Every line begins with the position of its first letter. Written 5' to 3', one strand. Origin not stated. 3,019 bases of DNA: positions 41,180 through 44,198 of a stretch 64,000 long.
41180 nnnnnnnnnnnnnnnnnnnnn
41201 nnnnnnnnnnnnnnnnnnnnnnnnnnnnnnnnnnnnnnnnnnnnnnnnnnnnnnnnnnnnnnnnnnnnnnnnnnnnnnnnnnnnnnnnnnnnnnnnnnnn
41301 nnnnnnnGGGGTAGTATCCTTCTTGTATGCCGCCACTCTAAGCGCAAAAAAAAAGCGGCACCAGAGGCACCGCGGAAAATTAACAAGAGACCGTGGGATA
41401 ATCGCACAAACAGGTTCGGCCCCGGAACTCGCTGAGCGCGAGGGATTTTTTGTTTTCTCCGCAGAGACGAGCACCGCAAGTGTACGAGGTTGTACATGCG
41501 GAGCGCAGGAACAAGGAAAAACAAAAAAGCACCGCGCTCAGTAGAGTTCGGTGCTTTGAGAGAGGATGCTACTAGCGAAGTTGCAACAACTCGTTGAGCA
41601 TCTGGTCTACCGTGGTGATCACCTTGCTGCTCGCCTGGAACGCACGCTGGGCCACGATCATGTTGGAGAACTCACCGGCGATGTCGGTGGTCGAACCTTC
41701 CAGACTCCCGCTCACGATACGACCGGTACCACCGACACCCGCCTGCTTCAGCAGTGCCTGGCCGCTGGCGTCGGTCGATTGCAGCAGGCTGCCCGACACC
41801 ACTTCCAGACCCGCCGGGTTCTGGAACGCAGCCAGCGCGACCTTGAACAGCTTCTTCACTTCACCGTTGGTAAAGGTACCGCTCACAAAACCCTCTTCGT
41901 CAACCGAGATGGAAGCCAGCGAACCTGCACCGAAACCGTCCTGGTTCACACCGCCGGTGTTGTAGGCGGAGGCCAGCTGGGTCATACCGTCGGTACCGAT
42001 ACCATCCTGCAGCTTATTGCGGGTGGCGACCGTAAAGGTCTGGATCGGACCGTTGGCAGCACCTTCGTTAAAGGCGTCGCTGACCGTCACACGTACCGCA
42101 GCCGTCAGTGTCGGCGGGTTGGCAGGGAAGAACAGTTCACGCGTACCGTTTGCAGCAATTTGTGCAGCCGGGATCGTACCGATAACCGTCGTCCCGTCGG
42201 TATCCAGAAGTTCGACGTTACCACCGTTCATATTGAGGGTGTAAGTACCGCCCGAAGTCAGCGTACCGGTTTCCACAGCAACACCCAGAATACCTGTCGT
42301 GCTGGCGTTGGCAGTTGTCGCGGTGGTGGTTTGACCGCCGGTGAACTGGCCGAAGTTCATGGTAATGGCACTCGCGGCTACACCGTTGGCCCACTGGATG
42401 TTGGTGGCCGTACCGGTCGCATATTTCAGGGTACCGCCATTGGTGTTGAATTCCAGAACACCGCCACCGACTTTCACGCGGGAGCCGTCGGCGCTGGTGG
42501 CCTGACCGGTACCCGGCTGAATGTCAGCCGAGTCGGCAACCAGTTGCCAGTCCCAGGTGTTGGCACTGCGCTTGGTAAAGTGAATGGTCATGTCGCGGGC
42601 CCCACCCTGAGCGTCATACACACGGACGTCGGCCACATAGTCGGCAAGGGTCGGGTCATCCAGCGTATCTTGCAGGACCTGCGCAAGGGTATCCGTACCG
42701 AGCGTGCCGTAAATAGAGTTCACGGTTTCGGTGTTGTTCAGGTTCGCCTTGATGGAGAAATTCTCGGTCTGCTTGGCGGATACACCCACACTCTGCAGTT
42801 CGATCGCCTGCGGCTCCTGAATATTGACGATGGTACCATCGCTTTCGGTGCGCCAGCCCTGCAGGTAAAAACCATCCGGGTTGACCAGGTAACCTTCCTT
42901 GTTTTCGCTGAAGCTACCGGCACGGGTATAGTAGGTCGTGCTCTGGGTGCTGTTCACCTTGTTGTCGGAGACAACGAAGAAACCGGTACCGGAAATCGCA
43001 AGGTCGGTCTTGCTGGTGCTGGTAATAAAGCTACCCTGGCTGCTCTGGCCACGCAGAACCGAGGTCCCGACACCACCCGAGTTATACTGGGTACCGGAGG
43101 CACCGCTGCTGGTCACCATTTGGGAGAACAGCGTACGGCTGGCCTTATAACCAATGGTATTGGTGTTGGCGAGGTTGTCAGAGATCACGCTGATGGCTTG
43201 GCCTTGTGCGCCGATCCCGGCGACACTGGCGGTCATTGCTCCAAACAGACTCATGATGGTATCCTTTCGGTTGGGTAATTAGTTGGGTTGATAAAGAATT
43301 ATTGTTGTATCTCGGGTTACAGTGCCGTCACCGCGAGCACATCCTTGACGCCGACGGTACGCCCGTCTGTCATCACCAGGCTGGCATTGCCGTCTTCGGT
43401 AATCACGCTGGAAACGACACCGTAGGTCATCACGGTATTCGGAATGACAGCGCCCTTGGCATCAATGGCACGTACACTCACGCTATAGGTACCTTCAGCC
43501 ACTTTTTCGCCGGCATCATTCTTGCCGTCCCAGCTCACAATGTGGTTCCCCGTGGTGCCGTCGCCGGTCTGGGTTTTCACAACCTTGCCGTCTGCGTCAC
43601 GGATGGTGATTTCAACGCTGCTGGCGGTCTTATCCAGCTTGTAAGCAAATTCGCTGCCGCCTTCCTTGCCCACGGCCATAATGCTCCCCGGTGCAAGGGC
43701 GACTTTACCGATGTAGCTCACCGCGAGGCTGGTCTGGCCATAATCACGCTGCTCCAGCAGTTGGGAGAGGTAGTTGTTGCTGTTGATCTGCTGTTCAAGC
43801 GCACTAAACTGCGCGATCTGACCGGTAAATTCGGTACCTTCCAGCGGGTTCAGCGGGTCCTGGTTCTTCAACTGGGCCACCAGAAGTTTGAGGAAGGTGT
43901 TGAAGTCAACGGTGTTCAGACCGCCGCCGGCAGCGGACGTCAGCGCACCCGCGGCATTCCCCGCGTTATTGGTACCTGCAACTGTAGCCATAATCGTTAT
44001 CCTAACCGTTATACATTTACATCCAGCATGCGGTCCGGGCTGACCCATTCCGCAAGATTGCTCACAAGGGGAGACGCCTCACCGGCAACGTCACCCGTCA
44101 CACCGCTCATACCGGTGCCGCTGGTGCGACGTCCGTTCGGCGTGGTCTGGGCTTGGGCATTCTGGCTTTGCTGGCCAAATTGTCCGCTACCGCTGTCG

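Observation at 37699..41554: Family of roughly 130-140-nt structured repeats with terminal inverted repeats and compensatory base changes (copies at 37699-37825, 38098-38236, 41420-41554)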

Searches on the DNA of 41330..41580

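Call 31: search_rna_families(source=window, start=41330, end=41580, threshold=evalue, max_evalue=10)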
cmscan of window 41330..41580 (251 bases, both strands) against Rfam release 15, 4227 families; matches with E-value up to 10: 4.
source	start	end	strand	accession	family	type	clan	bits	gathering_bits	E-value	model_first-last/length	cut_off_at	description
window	41430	41541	-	RF01913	mir-2778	Gene; miRNA;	-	19.8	86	0.18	1-77/77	no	mir-2778 microRNA precursor family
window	41347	41393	-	RF02871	ncS54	Gene; sRNA;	-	14.6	43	0.78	1-79/79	no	Burkholderia sRNA 54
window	41524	41554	-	RF00599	SNORA77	Gene; snRNA; snoRNA; HACA-box;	-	11.9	42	4.3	14-46/125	no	Small nucleolar RNA SNORA77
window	41340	41406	-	RF00519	suhB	Gene; sRNA;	CL00108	11.1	41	9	1-77/77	no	Makes More Granules Regulator RNA (mmgR)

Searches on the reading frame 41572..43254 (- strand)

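Call 13: search_protein_families(library=pfam, proteins=[window:41572-43254:-])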
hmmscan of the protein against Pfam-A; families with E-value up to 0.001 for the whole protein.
window:41572-43254:- (560 aa): 4 families
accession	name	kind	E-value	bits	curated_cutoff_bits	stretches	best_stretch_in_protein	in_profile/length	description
PF06429.18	Flg_bbr_C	-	2.4e-16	59.4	23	1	515-559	2-46/46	Flagellar basal body rod FlgEFG protein C-terminal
PF22692.1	LlgE_F_G_D1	-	2.7e-12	47.1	27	1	86-160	1-58/64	Flagellar hook protein FlgE/F/G D1 domain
PF07559.19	FlgE_D2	-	5.5e-11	43.6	22.7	1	195-441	11-142/142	Flagellar basal body protein FlaE D2 domain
PF00460.25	Flg_bb_rod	-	0.00013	22.3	20.7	1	16-37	10-31/31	Flagella basal body rod protein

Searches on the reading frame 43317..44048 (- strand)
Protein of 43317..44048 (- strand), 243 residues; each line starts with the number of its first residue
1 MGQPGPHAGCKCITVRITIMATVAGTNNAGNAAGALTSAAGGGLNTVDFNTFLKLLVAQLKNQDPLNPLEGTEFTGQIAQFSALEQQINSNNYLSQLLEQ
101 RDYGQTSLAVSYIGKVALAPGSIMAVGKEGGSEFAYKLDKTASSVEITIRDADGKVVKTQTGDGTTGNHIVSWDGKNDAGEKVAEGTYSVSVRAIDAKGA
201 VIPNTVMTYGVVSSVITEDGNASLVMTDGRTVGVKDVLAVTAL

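Call 13: search_protein_families(library=pfam, proteins=[window:43317-44048:-])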
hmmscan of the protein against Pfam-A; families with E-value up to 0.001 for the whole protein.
window:43317-44048:- (243 aa): 3 families
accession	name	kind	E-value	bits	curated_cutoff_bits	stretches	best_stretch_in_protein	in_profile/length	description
PF03963.19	FlgD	-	6.2e-20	71.6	27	1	38-95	17-74/75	Flagellar hook capping protein - N-terminal region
PF13860.13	FlgD_ig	-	2.5e-17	63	27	1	128-196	6-77/79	FlgD Ig-like domain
PF13861.12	FLgD_tudor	-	1.5e-08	35.1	26.9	1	105-237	2-57/58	FlgD Tudor-like domain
